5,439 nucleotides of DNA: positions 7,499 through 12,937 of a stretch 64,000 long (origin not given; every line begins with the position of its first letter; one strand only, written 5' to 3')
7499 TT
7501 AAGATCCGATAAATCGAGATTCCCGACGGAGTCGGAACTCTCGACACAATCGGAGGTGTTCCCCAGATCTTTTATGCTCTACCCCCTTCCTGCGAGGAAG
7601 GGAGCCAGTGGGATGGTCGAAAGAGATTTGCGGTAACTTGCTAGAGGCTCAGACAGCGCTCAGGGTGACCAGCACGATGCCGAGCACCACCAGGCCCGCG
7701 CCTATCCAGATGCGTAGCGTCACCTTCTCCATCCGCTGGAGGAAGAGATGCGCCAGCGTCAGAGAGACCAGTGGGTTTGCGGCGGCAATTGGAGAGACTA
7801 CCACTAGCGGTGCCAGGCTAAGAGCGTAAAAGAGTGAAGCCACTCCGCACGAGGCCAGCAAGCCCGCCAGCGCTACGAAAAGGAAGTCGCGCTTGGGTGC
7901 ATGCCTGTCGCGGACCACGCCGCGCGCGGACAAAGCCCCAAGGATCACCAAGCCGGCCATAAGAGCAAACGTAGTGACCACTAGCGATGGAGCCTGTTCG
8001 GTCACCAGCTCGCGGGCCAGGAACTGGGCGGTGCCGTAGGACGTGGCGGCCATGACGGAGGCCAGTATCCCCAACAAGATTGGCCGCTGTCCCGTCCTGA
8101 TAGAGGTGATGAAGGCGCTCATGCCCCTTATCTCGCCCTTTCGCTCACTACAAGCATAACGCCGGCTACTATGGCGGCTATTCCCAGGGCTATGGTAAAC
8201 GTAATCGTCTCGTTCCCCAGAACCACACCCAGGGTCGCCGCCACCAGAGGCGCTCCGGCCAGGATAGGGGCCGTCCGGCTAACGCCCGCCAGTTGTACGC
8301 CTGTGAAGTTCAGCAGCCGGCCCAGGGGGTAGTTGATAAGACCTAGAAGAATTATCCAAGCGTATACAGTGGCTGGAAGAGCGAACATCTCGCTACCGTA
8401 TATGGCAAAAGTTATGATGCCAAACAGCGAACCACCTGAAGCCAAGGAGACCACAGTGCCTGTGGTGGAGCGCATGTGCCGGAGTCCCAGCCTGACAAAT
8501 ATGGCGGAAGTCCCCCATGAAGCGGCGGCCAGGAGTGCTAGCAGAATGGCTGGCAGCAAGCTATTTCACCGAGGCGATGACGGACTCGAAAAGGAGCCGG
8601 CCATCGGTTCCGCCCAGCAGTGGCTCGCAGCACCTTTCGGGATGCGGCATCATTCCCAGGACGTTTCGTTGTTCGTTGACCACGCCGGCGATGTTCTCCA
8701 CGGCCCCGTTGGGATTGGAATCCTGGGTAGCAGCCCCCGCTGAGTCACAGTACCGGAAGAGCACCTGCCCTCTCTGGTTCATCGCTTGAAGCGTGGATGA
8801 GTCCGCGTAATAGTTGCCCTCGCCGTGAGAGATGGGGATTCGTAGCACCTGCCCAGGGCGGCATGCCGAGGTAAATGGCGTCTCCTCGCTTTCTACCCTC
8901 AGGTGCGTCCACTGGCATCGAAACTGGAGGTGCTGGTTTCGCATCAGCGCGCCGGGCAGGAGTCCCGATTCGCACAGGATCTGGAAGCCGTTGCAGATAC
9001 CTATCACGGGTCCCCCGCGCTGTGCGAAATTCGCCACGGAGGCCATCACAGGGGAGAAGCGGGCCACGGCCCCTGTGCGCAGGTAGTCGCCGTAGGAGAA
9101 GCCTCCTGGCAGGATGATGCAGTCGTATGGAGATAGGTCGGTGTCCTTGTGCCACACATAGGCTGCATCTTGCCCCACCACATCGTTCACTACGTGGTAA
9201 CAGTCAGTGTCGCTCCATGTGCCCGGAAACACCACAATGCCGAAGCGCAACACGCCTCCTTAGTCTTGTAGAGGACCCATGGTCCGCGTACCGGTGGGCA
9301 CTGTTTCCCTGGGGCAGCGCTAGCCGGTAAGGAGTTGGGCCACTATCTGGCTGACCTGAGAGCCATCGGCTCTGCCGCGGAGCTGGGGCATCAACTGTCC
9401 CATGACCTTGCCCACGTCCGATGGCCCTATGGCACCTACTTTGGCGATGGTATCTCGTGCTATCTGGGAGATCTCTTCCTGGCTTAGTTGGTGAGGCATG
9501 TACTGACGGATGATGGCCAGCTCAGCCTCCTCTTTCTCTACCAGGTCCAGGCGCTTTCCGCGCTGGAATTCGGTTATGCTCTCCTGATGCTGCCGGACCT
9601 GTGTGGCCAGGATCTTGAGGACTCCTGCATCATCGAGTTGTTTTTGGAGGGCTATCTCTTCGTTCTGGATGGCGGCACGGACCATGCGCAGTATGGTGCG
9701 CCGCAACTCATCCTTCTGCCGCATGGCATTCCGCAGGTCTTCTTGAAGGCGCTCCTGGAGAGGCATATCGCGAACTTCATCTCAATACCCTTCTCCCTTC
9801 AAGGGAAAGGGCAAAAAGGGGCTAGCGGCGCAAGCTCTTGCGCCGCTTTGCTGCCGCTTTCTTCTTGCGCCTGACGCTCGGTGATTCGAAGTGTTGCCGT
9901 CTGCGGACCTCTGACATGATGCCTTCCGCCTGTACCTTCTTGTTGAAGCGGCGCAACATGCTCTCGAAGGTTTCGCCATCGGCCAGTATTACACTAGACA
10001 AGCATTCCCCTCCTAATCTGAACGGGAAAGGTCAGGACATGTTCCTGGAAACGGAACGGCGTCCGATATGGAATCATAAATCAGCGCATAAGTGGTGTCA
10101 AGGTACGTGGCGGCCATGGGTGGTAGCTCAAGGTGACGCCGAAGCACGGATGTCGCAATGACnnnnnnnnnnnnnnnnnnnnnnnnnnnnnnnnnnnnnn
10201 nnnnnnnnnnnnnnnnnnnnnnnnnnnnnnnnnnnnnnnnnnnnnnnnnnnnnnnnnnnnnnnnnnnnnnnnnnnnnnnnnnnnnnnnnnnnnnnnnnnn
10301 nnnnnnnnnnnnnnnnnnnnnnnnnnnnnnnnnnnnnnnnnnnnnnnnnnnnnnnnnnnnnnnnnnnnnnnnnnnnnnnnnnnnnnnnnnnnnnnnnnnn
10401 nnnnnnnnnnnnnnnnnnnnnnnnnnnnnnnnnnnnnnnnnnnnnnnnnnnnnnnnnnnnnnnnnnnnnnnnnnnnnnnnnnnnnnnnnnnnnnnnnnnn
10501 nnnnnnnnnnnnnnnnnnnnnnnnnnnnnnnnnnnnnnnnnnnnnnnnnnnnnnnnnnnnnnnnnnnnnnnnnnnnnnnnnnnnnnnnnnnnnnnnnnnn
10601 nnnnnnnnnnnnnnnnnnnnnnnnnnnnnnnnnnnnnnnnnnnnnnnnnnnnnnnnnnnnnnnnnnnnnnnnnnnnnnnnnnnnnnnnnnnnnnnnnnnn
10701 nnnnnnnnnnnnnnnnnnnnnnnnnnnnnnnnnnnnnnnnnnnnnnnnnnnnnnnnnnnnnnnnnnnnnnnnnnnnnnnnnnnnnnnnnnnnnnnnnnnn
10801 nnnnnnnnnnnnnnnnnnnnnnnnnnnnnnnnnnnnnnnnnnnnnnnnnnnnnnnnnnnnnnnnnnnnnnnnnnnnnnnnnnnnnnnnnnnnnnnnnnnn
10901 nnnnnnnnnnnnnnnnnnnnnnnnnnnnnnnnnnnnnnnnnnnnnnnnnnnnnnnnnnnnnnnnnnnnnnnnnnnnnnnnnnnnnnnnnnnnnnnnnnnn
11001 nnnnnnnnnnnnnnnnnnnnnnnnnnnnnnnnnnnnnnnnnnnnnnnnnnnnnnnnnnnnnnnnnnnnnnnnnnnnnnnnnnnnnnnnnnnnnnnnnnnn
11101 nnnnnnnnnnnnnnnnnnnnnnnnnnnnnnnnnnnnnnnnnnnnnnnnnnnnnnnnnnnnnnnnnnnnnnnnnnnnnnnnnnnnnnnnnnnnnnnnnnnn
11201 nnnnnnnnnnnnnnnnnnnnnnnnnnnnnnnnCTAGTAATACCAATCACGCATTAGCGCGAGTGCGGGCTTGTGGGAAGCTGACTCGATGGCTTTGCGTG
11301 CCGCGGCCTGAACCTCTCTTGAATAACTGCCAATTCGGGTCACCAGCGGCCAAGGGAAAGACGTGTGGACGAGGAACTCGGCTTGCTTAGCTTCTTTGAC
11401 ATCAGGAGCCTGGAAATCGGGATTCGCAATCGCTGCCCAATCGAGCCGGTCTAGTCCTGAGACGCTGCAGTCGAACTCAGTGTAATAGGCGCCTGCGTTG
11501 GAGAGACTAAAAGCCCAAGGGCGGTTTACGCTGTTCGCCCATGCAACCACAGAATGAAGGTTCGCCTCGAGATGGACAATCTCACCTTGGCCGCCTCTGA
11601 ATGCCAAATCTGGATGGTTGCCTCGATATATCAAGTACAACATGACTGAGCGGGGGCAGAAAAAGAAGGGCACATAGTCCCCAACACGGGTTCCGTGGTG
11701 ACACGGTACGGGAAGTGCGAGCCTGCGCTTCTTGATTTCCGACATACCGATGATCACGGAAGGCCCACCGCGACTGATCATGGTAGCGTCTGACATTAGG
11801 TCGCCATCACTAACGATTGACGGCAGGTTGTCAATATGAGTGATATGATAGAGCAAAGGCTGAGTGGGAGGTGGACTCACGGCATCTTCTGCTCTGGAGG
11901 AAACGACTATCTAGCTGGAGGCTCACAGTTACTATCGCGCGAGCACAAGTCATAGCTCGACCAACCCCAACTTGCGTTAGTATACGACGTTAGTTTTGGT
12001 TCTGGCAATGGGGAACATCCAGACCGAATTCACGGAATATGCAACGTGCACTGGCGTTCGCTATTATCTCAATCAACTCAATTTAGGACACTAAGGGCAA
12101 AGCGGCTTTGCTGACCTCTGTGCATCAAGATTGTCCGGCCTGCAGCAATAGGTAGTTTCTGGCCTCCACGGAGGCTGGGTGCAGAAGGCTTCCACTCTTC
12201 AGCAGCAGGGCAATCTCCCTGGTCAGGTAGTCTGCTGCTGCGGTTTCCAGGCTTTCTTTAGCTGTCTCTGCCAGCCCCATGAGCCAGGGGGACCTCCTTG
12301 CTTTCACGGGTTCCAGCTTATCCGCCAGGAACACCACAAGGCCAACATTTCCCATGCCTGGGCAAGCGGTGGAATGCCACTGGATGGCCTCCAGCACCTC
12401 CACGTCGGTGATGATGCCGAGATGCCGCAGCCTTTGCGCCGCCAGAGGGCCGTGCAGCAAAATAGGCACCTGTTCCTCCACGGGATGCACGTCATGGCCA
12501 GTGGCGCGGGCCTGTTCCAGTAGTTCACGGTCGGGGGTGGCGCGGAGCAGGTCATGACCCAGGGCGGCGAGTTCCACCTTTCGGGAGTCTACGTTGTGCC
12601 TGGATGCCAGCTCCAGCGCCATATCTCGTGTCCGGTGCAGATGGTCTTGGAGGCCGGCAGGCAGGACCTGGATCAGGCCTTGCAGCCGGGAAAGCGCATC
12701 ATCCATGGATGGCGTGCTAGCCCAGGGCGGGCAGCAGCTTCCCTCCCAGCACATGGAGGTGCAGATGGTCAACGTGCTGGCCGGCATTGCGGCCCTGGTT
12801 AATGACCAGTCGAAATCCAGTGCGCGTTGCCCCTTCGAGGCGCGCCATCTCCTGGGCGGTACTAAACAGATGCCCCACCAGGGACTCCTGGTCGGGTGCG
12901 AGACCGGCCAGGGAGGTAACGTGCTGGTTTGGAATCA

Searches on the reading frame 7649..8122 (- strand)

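Call 52: search_protein_families(library=pfam, proteins=[window:7649-8122:-], max_evalue=0.00001)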
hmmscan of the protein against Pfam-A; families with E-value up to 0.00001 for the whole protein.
window:7649-8122:- (157 aa): 1 family
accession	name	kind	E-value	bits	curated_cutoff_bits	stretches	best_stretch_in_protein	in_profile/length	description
PF00892.27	EamA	-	5.1e-18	66.1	28.2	1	17-153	2-134/135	EamA-like transporter family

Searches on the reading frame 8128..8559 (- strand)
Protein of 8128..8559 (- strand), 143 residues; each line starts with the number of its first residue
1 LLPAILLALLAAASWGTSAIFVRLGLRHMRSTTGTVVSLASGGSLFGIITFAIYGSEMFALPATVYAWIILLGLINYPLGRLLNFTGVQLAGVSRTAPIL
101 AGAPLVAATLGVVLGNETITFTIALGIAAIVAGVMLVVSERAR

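Call 52: search_protein_families(library=pfam, proteins=[window:8128-8559:-], max_evalue=0.00001)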
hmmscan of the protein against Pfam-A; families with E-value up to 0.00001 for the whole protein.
window:8128-8559:- (143 aa): 2 families
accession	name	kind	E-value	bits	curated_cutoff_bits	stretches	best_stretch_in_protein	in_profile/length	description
PF00892.27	EamA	-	1.8e-16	61.1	28.2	1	3-138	2-134/135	EamA-like transporter family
PF06800.18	Sugar_transport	-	3.7e-08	33.5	26.3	1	6-138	1-131/280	Sugar transport protein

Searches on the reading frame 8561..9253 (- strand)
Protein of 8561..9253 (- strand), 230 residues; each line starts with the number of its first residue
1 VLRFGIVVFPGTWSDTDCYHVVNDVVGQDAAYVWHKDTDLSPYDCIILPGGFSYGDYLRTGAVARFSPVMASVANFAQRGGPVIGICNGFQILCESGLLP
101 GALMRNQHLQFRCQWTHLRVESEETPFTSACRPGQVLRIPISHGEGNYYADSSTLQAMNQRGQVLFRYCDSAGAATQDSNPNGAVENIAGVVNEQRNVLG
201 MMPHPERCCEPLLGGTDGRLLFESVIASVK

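Call 52: search_protein_families(library=pfam, proteins=[window:8561-9253:-], max_evalue=0.00001)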
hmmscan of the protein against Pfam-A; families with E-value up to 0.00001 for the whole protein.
window:8561-9253:- (230 aa): 3 families
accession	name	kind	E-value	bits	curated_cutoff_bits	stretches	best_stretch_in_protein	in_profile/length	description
PF13507.12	GATase_5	-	3.2e-42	144.9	27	1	6-211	6-232/260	CobB/CobQ-like glutamine amidotransferase domain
PF07685.20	GATase_3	-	4.3e-10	40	27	1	31-96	28-91/196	CobB/CobQ-like glutamine amidotransferase domain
PF01965.30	DJ-1_PfpI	-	1.3e-08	35.3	26.6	1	36-102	55-116/165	DJ-1/PfpI family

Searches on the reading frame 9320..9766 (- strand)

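Call 52: search_protein_families(library=pfam, proteins=[window:9320-9766:-], max_evalue=0.00001)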
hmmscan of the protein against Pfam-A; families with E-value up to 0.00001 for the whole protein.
window:9320-9766:- (148 aa): 1 family
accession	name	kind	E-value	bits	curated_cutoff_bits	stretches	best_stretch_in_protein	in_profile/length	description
PF09424.15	YqeY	-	3.6e-49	167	27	1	5-146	2-143/143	Yqey-like protein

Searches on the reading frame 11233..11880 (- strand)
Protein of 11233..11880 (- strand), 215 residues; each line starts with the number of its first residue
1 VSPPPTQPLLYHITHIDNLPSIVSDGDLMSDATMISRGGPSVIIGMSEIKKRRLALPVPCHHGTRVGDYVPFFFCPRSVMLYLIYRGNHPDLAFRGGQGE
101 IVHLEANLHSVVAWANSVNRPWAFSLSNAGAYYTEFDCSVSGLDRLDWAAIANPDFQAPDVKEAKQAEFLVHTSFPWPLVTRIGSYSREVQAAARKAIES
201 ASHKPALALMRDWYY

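Call 53: search_protein_families(library=pfam, proteins=[window:11233-11880:-], max_evalue=0.00001)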
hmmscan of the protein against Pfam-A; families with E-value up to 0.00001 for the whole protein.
window:11233-11880:- (215 aa): 1 family
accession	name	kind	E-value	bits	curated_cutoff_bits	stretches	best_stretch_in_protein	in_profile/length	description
PF14487.12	DarT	-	6.6e-57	192.9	22.5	1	11-215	1-201/201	ssDNA thymidine ADP-ribosyltransferase, DarT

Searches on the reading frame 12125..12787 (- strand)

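Call 53: search_protein_families(library=pfam, proteins=[window:12125-12787:-], max_evalue=0.00001)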
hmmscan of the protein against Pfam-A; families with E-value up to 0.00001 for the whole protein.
window:12125-12787:- (220 aa): 1 family
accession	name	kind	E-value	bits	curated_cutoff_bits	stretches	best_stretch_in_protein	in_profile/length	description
PF01966.28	HD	-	4.6e-09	37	22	1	48-159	3-114/116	HD domain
